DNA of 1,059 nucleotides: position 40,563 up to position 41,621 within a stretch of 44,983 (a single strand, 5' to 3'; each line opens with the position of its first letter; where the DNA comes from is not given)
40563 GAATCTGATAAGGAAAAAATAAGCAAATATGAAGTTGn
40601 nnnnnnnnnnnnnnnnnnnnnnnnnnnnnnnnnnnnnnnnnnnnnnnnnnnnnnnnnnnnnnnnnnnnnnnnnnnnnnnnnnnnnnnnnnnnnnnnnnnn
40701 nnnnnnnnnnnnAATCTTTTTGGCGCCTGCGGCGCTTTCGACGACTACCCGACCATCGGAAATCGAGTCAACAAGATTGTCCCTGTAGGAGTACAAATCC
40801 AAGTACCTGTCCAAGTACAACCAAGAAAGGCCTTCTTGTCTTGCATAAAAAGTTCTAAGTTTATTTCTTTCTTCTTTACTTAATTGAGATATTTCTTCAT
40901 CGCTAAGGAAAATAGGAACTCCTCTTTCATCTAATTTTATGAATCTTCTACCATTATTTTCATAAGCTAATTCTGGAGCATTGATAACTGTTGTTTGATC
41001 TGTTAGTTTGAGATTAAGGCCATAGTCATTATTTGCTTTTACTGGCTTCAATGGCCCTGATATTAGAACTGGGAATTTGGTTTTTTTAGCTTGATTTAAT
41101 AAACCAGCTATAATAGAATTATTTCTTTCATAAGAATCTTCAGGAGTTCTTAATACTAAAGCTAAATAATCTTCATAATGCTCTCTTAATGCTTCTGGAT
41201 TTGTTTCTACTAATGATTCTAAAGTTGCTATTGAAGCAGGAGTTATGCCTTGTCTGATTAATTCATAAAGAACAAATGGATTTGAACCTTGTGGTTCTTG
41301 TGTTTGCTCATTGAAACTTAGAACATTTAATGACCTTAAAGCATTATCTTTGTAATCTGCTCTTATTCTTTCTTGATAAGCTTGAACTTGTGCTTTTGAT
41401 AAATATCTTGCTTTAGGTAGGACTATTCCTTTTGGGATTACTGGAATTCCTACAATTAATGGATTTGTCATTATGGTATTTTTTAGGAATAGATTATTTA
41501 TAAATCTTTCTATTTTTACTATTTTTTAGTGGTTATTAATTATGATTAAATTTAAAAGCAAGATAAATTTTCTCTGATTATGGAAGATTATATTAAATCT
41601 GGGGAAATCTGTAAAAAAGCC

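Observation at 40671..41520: Two unrelated-looking ORFs share conserved 5' and 3' boundary modules (cassette architecture)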

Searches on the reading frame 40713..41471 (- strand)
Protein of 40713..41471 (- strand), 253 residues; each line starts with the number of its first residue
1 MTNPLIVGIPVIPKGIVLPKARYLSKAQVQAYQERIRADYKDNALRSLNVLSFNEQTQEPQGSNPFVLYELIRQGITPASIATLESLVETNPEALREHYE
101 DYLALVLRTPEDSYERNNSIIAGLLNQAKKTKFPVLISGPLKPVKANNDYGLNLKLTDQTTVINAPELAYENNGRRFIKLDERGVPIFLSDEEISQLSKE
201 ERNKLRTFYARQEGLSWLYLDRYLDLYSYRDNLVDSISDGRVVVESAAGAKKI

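Call 10: search_protein_families(library=pfam, proteins=[window:40713-41471:-], max_evalue=1)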
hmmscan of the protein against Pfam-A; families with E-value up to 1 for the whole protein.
window:40713-41471:- (253 aa): 1 family
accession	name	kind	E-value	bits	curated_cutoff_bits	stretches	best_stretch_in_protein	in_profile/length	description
PF13932.14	SAM_GIDA_C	-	0.13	12.5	27.1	0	192-207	18-33/57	tRNA modifying enzyme MnmG/GidA C-terminal helical bundle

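Call 17: search_protein_families(library=ncbifam, proteins=[window:40713-41471:-], max_evalue=1)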
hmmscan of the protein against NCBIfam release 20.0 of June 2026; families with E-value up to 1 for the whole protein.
window:40713-41471:- (253 aa): 0 families

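Call 18: search_protein_families(library=phrogs, proteins=[window:40713-41471:-], max_evalue=1)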
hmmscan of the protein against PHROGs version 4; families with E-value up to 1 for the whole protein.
window:40713-41471:- (253 aa): 2 families
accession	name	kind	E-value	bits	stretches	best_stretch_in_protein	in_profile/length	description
phrog_8912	-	unknown function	0.33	12.1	1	164-198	43-78/90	-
phrog_15953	-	unknown function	0.33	12.1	1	189-231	10-49/174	-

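Call 20: find_homologous_proteins(query=window:40713-41471:-)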
Query window:40713-41471:- (253 aa): 10 proteins with E <= 0.001 among 781 candidates.
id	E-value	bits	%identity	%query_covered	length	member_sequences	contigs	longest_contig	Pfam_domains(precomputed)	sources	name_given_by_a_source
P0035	4.4e-160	548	100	100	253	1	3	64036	-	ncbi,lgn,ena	ncbi:MAG: hypothetical protein AABX29_09515 [Nanoarchaeota archaeon]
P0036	1.9e-118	412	77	100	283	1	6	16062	-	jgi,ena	-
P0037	5.9e-117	407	75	100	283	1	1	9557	-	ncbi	-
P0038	7.4e-90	318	61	99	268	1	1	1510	-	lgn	-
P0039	5.3e-60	221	51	99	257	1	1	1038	-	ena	-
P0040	2.8e-56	209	49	99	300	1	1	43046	-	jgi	jgi:hypothetical protein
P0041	7.4e-45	171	47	96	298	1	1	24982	-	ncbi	ncbi:MAG: hypothetical protein ABH817_01230, partial [archaeon]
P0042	1.6e-39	154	42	98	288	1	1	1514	-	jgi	jgi:hypothetical protein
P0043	4.2e-25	107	38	97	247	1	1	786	-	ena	-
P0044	4.0e-18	84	34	98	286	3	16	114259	-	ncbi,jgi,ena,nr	ncbi:hypothetical protein J4455_02660 [Candidatus Woesearchaeota archaeon]|nr:hypothetical protein [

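Call 33: find_encoding_contigs(protein=P0040, flank=10000, max_places=2)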
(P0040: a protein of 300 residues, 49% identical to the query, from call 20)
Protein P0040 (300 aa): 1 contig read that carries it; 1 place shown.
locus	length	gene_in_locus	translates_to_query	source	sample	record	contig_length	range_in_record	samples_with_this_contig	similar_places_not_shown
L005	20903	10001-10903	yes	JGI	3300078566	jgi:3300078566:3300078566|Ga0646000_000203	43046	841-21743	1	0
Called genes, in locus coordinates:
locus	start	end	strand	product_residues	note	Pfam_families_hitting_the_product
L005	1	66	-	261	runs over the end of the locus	-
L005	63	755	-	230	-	-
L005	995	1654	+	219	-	-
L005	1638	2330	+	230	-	-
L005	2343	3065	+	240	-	PF01978:TrmB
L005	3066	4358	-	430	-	PF02788:RuBisCO_large_N, PF00016:RuBisCO_large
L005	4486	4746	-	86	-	-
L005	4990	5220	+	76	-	PF26688:RHH_12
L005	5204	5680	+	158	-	PF10130:PIN_2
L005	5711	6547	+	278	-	PF02540:NAD_synthase (weak), PF01171:ATP_bind_3, PF03054:tRNA_Me_trans (weak), PF06508:QueC (weak)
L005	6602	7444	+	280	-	PF01555:N6_N4_Mtase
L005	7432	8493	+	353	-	-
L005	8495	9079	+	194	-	PF04013:Methyltrn_RNA_2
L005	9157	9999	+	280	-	-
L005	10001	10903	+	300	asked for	-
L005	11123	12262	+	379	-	PF00078:RVT_1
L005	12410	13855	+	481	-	PF01336:tRNA_anti-codon, PF00152:tRNA-synt_2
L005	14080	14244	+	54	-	PF18930:DUF5679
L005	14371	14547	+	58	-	-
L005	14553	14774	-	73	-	-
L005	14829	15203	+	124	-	PF01870:Hjc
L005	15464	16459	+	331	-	-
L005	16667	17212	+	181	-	-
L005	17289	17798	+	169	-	-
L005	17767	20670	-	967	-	-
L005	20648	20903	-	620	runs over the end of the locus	-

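Call 34: find_encoding_contigs(protein=P0044, flank=10000, max_places=3)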
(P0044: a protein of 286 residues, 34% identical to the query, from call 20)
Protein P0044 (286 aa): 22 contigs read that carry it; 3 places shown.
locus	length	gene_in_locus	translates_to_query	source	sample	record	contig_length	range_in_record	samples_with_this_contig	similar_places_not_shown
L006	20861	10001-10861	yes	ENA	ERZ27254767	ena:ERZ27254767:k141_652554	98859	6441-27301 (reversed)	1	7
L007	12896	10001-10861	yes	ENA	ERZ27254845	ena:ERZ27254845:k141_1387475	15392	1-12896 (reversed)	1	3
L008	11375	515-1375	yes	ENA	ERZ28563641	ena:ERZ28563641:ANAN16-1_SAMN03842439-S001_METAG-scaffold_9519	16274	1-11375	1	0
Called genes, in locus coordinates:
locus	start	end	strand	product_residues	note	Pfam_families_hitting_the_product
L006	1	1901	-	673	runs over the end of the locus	PF14551:MCM_N, PF17207:MCM_OB, PF00493:MCM, PF00004:AAA (weak), PF07726:AAA_3 (weak), PF07728:AAA_5 (weak), PF01078:Mg_chelatase (weak), PF17855:MCM_lid, +2 more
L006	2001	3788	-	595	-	PF06559:DCD_N, PF22769:DCD, PF22569:DCD_C, PF22769:DCD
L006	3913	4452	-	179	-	PF00352:TBP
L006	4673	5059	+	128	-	-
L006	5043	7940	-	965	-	PF00133:tRNA-synt_1, PF01406:tRNA-synt_1e (faint), PF09334:tRNA-synt_1g, PF08264:Anticodon_1, PF19302:DUF5915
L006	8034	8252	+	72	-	PF04014:MazE_antitoxin (weak)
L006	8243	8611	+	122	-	PF01850:PIN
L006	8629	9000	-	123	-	PF01850:PIN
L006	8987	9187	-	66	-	-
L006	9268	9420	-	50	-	-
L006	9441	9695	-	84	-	PF05016:ParE_toxin (weak)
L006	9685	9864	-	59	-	-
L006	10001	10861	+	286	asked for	-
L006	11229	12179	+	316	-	PF05496:RuvB_N, PF20720:nSTAND3 (faint), PF00004:AAA, PF13177:DNA_pol3_delta2, PF21960:RCF1-5-like_lid (weak), PF25361:AAA_lid_RFC1 (weak), PF08542:Rep_fac_C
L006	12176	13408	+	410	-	PF13173:AAA_14 (weak), PF00004:AAA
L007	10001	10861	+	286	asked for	-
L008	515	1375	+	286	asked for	-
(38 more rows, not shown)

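Call 41: find_encoding_contigs(protein=P0036, flank=10000, max_places=3)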
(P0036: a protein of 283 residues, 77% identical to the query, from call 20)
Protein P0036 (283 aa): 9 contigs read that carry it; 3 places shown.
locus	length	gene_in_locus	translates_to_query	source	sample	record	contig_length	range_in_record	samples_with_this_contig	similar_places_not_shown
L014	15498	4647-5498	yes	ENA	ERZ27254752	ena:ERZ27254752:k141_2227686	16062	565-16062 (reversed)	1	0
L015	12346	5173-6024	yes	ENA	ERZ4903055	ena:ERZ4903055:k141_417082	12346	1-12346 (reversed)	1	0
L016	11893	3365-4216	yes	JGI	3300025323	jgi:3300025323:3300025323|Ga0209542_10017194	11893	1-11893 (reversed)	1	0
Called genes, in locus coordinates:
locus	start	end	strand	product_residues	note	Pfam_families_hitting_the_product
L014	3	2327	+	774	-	?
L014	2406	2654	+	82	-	-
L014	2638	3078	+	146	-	PF01850:PIN, PF13470:PIN_3 (weak)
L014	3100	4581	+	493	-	PF03463:eRF1_1, PF18854:baeRF_family10 (faint), PF03464:eRF1_2, PF18859:acVLRF1 (faint), PF14890:Intein_splicing (weak), PF03464:eRF1_2, PF03465:eRF1_3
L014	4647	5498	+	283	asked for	-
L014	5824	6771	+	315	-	PF00078:RVT_1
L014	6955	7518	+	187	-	PF04079:SMC_ScpB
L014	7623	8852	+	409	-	PF13506:Glyco_transf_21, PF00535:Glycos_transf_2, PF10111:Glyco_tranf_2_2, PF13641:Glyco_tranf_2_3, PF03142:Chitin_synth_2 (weak), PF13632:Glyco_trans_2_3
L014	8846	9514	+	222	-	-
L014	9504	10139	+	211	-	PF09997:DUF2238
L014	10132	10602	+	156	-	PF26602:HVO_2718_N (weak), PF01381:HTH_3, PF12844:HTH_19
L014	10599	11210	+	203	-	PF03602:Cons_hypoth95, PF05175:MTS, PF06325:PrmA, PF13847:Methyltransf_31 (weak), PF13649:Methyltransf_25 (weak)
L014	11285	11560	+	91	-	PF13656:RNA_pol_L_2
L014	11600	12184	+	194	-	-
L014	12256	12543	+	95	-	PF01096:Zn_ribbon_TFIIS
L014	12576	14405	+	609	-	PF00270:DEAD, PF04851:ResIII (weak), PF06733:DEAD_2, PF00271:Helicase_C (weak), PF13307:Helicase_C_2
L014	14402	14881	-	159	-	PF09845:OapC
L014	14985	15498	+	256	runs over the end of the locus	-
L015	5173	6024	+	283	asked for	-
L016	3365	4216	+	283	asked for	-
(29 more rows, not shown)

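Call 42: find_encoding_contigs(protein=P0037, flank=10000, max_places=2)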
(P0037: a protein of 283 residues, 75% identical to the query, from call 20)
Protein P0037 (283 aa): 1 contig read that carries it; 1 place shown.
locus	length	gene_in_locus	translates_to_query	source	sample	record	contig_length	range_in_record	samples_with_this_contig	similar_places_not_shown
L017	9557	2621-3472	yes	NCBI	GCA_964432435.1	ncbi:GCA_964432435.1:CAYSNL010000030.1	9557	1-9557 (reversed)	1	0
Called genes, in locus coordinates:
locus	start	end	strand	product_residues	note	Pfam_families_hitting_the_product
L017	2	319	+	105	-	?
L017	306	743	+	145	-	PF01850:PIN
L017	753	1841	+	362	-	PF03463:eRF1_1, PF18854:baeRF_family10, PF03464:eRF1_2, PF18859:acVLRF1, PF03465:eRF1_3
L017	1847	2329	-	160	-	PF11848:DUF3368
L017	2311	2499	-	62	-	PF17723:RHH_8 (weak)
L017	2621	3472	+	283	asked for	-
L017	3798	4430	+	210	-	-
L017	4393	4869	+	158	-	PF00078:RVT_1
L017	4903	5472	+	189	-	PF04079:SMC_ScpB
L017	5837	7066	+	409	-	PF13506:Glyco_transf_21, PF00535:Glycos_transf_2, PF10111:Glyco_tranf_2_2, PF13641:Glyco_tranf_2_3, PF03142:Chitin_synth_2 (weak), PF13632:Glyco_trans_2_3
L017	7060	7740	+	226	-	-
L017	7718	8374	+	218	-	PF09997:DUF2238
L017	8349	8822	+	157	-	PF01381:HTH_3, PF12844:HTH_19 (weak)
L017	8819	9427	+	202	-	PF03602:Cons_hypoth95, PF05175:MTS, PF06325:PrmA, PF13847:Methyltransf_31, PF13649:Methyltransf_25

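Call 46: find_homologous_proteins(query=L014:5824-6768:+, max_evalue=1e-20)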
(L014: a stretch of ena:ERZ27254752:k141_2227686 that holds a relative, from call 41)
Query L014:5824-6768:+ (315 aa): 7807 proteins with E <= 1e-20 among 8000 candidates; the best 120 are listed.
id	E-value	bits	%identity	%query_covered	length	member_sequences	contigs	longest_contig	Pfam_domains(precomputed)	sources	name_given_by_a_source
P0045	3.6e-206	701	100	100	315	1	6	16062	PF00078.33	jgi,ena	-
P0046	3.4e-143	494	73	95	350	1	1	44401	PF00078.33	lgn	-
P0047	1.3e-140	486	68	98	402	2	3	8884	PF00078.33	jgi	jgi:RNA-directed DNA polymerase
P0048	2.6e-139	482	70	99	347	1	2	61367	PF00078.33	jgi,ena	-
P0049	2.3e-138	479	66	99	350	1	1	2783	PF00078.33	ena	-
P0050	5.2e-138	477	70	96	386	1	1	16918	PF00078.33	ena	-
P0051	6.0e-138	477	70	97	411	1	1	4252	PF00078.33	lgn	-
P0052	9.9e-138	477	70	99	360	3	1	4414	PF00078.33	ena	-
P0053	7.1e-137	474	69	99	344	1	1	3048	PF00078.33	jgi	jgi:retron-type reverse transcriptase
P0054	7.6e-137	474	71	95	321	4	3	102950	PF00078.33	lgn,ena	-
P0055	2.3e-136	472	69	99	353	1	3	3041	PF00078.33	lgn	-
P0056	4.3e-136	471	67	95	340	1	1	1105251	PF00078.33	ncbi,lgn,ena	-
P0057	7.8e-136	470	69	97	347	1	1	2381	PF00078.33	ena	-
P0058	1.4e-135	469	73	97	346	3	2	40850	PF00078.33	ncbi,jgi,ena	-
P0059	2.4e-135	469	67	99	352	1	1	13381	PF00078.33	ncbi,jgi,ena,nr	ncbi:MAG: reverse transcriptase/maturase family protein [Nanoarchaeota archaeon]|nr:reverse transcri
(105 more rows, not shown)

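Call 55: search_solved_structures(query=A4, max_evalue=1, show_alignments=2)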
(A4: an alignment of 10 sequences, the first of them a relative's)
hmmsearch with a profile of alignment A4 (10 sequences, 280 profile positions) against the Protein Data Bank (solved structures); distinct sequences matched with E-value up to 1: 0.

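Call 75: predict_structure(alignment_id=A4)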
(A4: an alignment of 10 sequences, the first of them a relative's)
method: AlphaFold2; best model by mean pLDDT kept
length: 253 residues; sequences in the alignment: 10
mean_pLDDT: 58.6   pTM: 0.40
mean pLDDT of the five models: 58.6, 53.6, 45.7, 45.7, 44.7
residues with pLDDT >= 90: 15; 70-90: 65; 50-70: 84; < 50: 89
segments of 3 or more residues with pLDDT < 50: 1-16, 18-20, 96-117, 147-153, 214-253
pLDDT, mean of each block of 10 residues (from residue 1): 34 45 73 80 57 67 61 67 56 48 30 41 64 68 50 60 80 83 88 95 78 46 38 32 31 28
secondary structure, 60 per line:
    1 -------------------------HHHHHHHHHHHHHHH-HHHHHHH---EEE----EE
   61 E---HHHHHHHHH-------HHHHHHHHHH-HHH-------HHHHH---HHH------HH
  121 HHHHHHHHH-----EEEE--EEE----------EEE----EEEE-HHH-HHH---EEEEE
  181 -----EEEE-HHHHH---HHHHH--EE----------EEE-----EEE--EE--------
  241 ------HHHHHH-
elements in order: H26-40 H42-48 E52-54 E59-61 H65-73 H81-90 H102-106 H119-129 E135-138 E141-143 E154-156 E161-164 E176-180 E186-189 H191-195 H199-203 E218-220 E226-228 H247-252

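Call 86: search_protein_representatives(alignment_id=A4)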
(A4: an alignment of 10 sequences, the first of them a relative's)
Query: 10 sequences, 280 profile positions. Proteins with E-value up to 0.001 (for the whole library): 817; up to 1e-10: 578; up to 1e-30: 196. The best 150 are listed.
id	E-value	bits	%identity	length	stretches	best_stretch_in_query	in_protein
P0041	5.9e-113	393.2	-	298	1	2-277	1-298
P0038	1.1e-111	389.1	-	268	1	1-253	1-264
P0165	3.6e-78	279.1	-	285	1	4-280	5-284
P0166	1.2e-76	274.0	-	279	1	6-280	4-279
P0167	1.5e-73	263.9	-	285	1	1-271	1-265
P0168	2.9e-68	246.5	-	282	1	1-278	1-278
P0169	6.6e-67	242.1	-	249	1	5-247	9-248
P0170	2.3e-66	240.3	-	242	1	4-241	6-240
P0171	1.8e-64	234.1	-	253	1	14-244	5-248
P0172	3.2e-64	233.3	-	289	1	5-275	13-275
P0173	7.0e-63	228.9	-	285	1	22-266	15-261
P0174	5.4e-61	222.7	-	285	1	5-278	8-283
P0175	1.2e-59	218.2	-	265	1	15-278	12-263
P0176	7.5e-59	215.7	-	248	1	10-249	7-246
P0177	9.0e-59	215.4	-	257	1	13-230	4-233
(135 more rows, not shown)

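Call 89: search_solved_structures(query=A6, max_evalue=1, show_alignments=1)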
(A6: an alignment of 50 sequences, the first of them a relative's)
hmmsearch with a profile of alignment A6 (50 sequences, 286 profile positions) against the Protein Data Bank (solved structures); distinct sequences matched with E-value up to 1: 1.
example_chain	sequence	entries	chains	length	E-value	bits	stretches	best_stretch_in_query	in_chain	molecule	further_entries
1x7f_A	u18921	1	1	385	0.32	13.5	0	15-74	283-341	outer surface protein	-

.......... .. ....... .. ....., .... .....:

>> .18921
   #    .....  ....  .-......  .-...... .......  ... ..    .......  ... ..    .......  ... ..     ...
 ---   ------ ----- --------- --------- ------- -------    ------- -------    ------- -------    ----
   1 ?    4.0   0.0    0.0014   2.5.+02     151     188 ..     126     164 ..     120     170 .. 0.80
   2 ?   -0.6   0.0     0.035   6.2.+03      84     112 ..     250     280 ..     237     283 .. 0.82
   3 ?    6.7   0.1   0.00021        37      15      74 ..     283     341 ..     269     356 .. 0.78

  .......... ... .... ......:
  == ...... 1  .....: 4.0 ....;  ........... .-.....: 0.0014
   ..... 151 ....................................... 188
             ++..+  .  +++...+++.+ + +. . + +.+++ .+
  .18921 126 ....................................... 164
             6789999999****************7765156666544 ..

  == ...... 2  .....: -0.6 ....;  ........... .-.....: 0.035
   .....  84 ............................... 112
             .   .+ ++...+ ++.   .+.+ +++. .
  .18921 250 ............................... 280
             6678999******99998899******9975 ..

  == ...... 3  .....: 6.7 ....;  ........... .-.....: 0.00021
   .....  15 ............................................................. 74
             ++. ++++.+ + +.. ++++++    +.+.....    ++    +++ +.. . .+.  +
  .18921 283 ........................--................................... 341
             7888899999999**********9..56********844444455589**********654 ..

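Call 90: search_protein_families(library=pfam, alignment_id=A6, max_evalue=0.01)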
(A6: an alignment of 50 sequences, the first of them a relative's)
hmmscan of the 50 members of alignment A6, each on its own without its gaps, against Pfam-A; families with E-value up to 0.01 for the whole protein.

A. member 1, P0035 (253 aa): 0 families

B. families by the number of members that match (of 50 scanned): 2 families
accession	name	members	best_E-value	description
PF18938.6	aRib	1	0.0031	Atypical Rib domain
PF16517.10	Nore1-SARAH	1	0.0056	Novel Ras effector 1 C-terminal SARAH (Sav/Rassf/Hpo) domain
